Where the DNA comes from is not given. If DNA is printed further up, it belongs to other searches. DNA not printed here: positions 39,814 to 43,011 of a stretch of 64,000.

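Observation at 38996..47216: Orphan NarG/SerA/EbdA-clade periplasmic molybdoenzyme operon led by a rhodanese, with no readable substrate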

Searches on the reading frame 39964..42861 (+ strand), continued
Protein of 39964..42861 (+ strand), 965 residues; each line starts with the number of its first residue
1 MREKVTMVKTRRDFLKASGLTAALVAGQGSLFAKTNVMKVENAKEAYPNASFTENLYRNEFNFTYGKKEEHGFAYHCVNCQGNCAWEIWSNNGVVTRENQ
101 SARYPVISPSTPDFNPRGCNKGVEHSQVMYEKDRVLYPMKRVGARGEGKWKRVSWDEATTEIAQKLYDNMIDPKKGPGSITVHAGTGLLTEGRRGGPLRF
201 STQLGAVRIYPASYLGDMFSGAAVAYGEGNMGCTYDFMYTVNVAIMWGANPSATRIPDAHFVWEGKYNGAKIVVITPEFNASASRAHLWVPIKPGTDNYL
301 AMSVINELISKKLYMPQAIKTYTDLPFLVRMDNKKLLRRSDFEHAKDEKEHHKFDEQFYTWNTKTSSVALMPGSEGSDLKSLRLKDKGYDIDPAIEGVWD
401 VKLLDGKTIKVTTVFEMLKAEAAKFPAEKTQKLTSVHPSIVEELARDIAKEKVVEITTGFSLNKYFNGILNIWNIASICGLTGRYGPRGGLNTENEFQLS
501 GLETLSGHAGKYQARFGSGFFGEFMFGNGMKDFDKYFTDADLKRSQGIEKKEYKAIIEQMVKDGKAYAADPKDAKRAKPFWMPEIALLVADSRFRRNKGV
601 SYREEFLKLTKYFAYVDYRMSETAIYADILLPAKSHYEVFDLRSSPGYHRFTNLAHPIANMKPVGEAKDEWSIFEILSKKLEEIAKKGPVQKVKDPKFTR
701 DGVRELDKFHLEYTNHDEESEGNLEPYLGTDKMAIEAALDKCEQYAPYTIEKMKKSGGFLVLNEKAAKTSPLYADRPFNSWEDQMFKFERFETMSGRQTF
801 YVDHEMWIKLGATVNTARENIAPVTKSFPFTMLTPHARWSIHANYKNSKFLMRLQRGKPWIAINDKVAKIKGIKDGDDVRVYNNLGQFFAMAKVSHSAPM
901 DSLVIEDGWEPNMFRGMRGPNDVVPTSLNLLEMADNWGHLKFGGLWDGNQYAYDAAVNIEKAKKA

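Call 29: list_cluster_members(proteins=[P0122, P0125, P0126, P0127, P0128, P0130, P0131, P0132, P0133, P0134])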
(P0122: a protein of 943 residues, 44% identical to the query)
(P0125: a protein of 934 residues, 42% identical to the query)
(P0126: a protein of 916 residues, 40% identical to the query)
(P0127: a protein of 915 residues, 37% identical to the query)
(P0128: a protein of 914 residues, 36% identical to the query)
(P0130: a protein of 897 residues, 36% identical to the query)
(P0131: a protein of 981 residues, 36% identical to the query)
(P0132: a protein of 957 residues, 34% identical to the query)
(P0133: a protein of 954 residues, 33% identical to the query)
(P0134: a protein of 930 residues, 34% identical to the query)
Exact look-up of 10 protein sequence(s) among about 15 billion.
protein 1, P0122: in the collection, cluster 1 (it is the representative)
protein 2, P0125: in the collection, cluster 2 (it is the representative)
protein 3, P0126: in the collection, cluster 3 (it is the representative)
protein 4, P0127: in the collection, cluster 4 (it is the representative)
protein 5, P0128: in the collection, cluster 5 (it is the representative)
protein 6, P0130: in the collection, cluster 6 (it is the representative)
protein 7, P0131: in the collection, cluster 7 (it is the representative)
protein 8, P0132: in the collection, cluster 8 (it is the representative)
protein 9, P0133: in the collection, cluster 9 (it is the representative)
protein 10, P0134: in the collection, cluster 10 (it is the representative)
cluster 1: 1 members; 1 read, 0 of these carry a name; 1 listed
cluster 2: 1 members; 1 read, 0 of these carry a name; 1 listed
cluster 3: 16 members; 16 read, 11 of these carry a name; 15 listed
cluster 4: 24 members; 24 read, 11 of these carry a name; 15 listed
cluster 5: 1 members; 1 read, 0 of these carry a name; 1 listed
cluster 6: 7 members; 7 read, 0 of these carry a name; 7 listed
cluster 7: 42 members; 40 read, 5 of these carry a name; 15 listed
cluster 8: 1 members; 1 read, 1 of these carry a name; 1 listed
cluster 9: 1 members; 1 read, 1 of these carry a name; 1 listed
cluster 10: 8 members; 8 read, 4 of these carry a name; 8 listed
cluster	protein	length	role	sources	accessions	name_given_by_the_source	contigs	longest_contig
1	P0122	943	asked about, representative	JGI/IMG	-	-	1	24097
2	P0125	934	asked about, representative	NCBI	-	-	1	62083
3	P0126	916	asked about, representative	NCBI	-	-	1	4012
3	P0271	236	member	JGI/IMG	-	dimethylsulfide dehydrogenase subunit alpha/complex iron-sulfur molybdoenzyme family ...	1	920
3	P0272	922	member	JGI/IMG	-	dimethylsulfide dehydrogenase subunit alpha/complex iron-sulfur molybdoenzyme family ...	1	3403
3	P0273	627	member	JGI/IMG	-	dimethylsulfide dehydrogenase subunit alpha/complex iron-sulfur molybdoenzyme family ...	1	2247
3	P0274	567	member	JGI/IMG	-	dimethylsulfide dehydrogenase subunit alpha/complex iron-sulfur molybdoenzyme family ...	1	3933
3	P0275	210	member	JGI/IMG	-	dimethylsulfide dehydrogenase subunit alpha/complex iron-sulfur molybdoenzyme family ...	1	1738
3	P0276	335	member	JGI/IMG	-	dimethylsulfide dehydrogenase subunit alpha/complex iron-sulfur molybdoenzyme family ...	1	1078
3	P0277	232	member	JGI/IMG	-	dimethylsulfide dehydrogenase subunit alpha/complex iron-sulfur molybdoenzyme family ...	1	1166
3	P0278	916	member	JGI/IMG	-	dimethylsulfide dehydrogenase subunit alpha/complex iron-sulfur molybdoenzyme family ...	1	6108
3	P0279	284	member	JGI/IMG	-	dimethylsulfide dehydrogenase subunit alpha/complex iron-sulfur molybdoenzyme family ...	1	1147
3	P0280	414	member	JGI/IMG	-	dimethylsulfide dehydrogenase subunit alpha/complex iron-sulfur molybdoenzyme family ...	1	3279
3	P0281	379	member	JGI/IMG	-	dimethylsulfide dehydrogenase subunit alpha/complex iron-sulfur molybdoenzyme family ...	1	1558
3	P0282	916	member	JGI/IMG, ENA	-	-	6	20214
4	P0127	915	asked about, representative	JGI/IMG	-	dimethylsulfide dehydrogenase subunit alpha/complex iron-sulfur molybdoenzyme family ...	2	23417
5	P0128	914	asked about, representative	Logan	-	-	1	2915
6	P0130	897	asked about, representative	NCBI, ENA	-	-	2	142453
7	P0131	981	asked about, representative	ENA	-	-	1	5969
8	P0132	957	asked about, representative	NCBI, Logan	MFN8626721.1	MAG: molybdopterin-dependent oxidoreductase [Candidatus Binatia bacterium]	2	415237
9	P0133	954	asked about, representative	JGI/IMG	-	nitrate reductase alpha subunit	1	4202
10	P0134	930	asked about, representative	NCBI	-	-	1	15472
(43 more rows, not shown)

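Call 30: find_homologous_proteins(query=L047:5974-8718:+, max_evalue=1e-50)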
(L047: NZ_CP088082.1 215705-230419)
Query L047:5974-8718:+ (914 aa): 2148 proteins with E <= 1e-50 among 8000 candidates; the best 120 are listed.
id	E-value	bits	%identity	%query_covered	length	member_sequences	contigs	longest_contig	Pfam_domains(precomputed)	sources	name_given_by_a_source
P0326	0.0e+0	2031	93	100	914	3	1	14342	PF00384.28,PF01568.28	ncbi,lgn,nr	ncbi:MAG: molybdopterin-dependent oxidoreductase [Oxalobacteraceae bacterium]|nr:molybdopterin-depen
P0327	0.0e+0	1971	90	100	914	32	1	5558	PF00384.28,PF01568.28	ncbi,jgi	jgi:dimethylsulfide dehydrogenase subunit alpha/complex iron-sulfur molybdoenzyme family reductase s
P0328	0.0e+0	1955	89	100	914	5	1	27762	PF00384.28,PF01568.28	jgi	jgi:DMSO reductase family type II enzyme molybdopterin subunit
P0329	0.0e+0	1942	88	100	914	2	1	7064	PF00384.28,PF01568.28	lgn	-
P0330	0.0e+0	1940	89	100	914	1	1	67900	PF00384.28,PF01568.28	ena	-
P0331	0.0e+0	1935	88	100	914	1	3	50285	PF00384.28,PF01568.28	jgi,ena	-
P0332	0.0e+0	1878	85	100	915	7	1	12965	PF00384.28,PF01568.28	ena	-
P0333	0.0e+0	1864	84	100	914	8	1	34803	PF00384.28,PF01568.28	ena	-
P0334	0.0e+0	1862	85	100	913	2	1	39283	PF00384.28,PF01568.28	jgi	jgi:dimethylsulfide dehydrogenase subunit alpha/complex iron-sulfur molybdoenzyme family reductase s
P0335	0.0e+0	1861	84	100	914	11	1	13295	PF00384.28,PF01568.28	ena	-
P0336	0.0e+0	1850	84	100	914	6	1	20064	PF00384.28,PF01568.28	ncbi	-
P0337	0.0e+0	1847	83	100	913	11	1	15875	PF00384.28,PF01568.28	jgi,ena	-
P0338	0.0e+0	1841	84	100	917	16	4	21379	PF00384.28,PF01568.28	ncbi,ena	-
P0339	0.0e+0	1830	83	100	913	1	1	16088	PF00384.28,PF01568.28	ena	-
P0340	0.0e+0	1828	83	100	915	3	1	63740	PF00384.28,PF01568.28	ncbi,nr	ncbi:MAG: molybdopterin-dependent oxidoreductase [Rhodocyclales bacterium]|nr:molybdopterin-dependen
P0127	0.0e+0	1827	83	100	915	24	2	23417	PF00384.28,PF01568.28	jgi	jgi:dimethylsulfide dehydrogenase subunit alpha/complex iron-sulfur molybdoenzyme family reductase s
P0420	6.5e-247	840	44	99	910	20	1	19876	PF00384.28,PF01568.28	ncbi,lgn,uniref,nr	ncbi:molybdopterin-dependent oxidoreductase [Rhodovulum sulfidophilum]|uniref:molybdopterin-dependen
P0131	1.9e-246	838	44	99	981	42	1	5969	PF00384.28,PF01568.28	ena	-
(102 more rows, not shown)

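Call 38: find_encoding_contigs(protein=P0122, flank=8000, max_places=2)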
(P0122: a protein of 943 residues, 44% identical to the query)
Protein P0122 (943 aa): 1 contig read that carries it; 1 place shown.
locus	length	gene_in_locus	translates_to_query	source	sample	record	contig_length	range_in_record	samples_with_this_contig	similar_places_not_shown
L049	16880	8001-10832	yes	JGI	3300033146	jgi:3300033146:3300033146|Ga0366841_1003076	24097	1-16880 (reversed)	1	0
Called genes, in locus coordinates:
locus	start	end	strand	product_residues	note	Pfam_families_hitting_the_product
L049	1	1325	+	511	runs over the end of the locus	PF00753:Lactamase_B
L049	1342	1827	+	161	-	PF13899:Thioredoxin_7, PF13098:Thioredoxin_2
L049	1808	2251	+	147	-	PF03473:MOSC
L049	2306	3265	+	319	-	PF00753:Lactamase_B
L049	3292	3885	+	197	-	PF03625:DUF302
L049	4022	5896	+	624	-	PF03625:DUF302 (faint)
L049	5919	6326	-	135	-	PF03190:Thioredox_DsbH (weak), PF13899:Thioredoxin_7, PF13098:Thioredoxin_2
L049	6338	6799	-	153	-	-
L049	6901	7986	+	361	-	PF00581:Rhodanese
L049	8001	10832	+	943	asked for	PF00384:Molybdopterin, PF01568:Molydop_binding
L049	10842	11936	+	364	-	PF12797:Fer4_2 (weak), PF12837:Fer4_6 (faint), PF12838:Fer4_7 (faint), PF14697:Fer4_21 (faint), PF13237:Fer4_10 (weak), PF13247:Fer4_11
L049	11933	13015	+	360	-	PF09459:EB_dh (faint), PF00034:Cytochrom_C (weak)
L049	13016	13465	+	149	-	-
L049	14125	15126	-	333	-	PF01168:Ala_racemase_N, PF00842:Ala_racemase_C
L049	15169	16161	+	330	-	PF04371:PAD_porph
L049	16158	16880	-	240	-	?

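Call 39: find_encoding_contigs(protein=P0125, flank=8000, max_places=2)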
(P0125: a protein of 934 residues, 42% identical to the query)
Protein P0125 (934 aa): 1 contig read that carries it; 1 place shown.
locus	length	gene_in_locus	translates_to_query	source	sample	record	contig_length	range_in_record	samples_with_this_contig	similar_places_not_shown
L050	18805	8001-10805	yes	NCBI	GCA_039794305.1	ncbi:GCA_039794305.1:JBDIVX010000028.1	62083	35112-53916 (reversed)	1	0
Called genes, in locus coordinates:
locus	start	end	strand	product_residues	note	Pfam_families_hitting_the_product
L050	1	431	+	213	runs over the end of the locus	PF01909:NTP_transf_2 (weak), PF18765:Polbeta (weak)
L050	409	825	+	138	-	-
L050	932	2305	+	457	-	-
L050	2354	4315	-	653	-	PF00989:PAS, PF08448:PAS_4, PF13426:PAS_9, PF08447:PAS_3, PF00989:PAS, PF13426:PAS_9, PF00512:HisKA, PF02518:HATPase_c, +2 more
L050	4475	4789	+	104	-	-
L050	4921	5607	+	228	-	PF01022:HTH_5, PF12802:MarR_2 (faint), PF12840:HTH_20, PF25212:HVO_A0114 (weak), PF00581:Rhodanese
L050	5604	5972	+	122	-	-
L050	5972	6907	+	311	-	PF00581:Rhodanese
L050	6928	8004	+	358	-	PF04143:Sulf_transp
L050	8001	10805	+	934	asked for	PF00384:Molybdopterin, PF01568:Molydop_binding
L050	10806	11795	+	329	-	PF12797:Fer4_2 (faint), PF12837:Fer4_6 (faint), PF13187:Fer4_9 (faint), PF14697:Fer4_21 (faint), PF13237:Fer4_10 (weak), PF13247:Fer4_11, PF12838:Fer4_7 (weak)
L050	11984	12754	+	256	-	-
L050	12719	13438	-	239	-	-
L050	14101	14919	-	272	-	-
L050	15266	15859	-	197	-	PF13302:Acetyltransf_3, PF00583:Acetyltransf_1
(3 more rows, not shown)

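Call 61: search_protein_families(library=ncbifam, proteins=[P0142, P0156, P0165, P0149, P0146, P0145, P0147, P0141, P0136, P0420], max_evalue=1e-150)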
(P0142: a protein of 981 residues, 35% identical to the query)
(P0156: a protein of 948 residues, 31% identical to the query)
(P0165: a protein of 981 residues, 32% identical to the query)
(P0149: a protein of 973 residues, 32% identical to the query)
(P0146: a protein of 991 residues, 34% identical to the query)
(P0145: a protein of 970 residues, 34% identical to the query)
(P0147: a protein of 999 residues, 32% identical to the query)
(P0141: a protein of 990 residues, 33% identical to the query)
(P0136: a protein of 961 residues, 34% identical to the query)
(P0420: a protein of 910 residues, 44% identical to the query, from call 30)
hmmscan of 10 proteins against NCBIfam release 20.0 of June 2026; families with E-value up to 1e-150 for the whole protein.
P0142 (981 aa): 2 families
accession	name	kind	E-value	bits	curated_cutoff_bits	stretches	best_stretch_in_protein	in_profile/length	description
TIGR03479.1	DMSO_red_II_alp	subfamily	1e-254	847.8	984.75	1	13-963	42-913/913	molybdopterin-dependent oxidoreductase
NF042978.1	EthbenzDh_ebdA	equivalog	8.6e-216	718.8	2000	1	13-963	62-975/977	ethylbenzene dehydrogenase subunit alpha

P0156 (948 aa): 2 families
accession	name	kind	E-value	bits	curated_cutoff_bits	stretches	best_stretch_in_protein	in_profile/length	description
TIGR03479.1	DMSO_red_II_alp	subfamily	8.7e-256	851.4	984.75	1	16-928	46-912/913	molybdopterin-dependent oxidoreductase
NF042978.1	EthbenzDh_ebdA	equivalog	2.1e-228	760.6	2000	1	7-930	58-976/977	ethylbenzene dehydrogenase subunit alpha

P0165 (981 aa): 2 families
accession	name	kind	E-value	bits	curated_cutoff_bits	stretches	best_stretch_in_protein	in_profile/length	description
NF042978.1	EthbenzDh_ebdA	equivalog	0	1235.3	2000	1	18-979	13-976/977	ethylbenzene dehydrogenase subunit alpha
TIGR03479.1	DMSO_red_II_alp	subfamily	4.3e-286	951.6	984.75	1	26-978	1-913/913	molybdopterin-dependent oxidoreductase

P0149 (973 aa): 2 families
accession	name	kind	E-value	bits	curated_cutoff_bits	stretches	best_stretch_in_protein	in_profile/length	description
TIGR03479.1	DMSO_red_II_alp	subfamily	1.4e-250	834.1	984.75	1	22-970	1-912/913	molybdopterin-dependent oxidoreductase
NF042978.1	EthbenzDh_ebdA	equivalog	2.2e-175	585.1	2000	1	62-971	57-975/977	ethylbenzene dehydrogenase subunit alpha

P0146 (991 aa): 2 families
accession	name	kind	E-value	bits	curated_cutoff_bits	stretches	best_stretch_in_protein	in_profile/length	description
TIGR03479.1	DMSO_red_II_alp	subfamily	6.4e-241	802.2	984.75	1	81-987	42-911/913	molybdopterin-dependent oxidoreductase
NF042978.1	EthbenzDh_ebdA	equivalog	8.6e-179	596.4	2000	1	70-991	51-977/977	ethylbenzene dehydrogenase subunit alpha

P0145 (970 aa): 2 families
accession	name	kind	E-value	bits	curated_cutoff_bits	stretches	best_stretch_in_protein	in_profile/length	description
TIGR03479.1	DMSO_red_II_alp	subfamily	1e-256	854.4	984.75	1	20-968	1-913/913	molybdopterin-dependent oxidoreductase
NF042978.1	EthbenzDh_ebdA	equivalog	3.5e-193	644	2000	1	14-969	15-976/977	ethylbenzene dehydrogenase subunit alpha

P0147 (999 aa): 2 families
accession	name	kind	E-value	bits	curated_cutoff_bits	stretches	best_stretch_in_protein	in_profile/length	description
TIGR03479.1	DMSO_red_II_alp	subfamily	1.6e-238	794.2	984.75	1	5-994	1-912/913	molybdopterin-dependent oxidoreductase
NF042978.1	EthbenzDh_ebdA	equivalog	3.1e-155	518.4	2000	1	4-996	20-976/977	ethylbenzene dehydrogenase subunit alpha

P0141 (990 aa): 2 families
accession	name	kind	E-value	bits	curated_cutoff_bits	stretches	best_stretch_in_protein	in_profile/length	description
TIGR03479.1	DMSO_red_II_alp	subfamily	2.9e-247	823.1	984.75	1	18-979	1-912/913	molybdopterin-dependent oxidoreductase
NF042978.1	EthbenzDh_ebdA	equivalog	8e-158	527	2000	1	14-980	17-971/977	ethylbenzene dehydrogenase subunit alpha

P0136 (961 aa): 2 families
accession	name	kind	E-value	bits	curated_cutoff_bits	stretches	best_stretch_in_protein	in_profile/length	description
TIGR03479.1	DMSO_red_II_alp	subfamily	5.6e-271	901.6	984.75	1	42-957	32-912/913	molybdopterin-dependent oxidoreductase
NF042978.1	EthbenzDh_ebdA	equivalog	8.3e-205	682.5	2000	1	6-959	20-976/977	ethylbenzene dehydrogenase subunit alpha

P0420 (910 aa): 1 family
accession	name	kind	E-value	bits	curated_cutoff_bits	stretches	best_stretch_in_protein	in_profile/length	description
TIGR03479.1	DMSO_red_II_alp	subfamily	0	1424.5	984.75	1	6-908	1-913/913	molybdopterin-dependent oxidoreductase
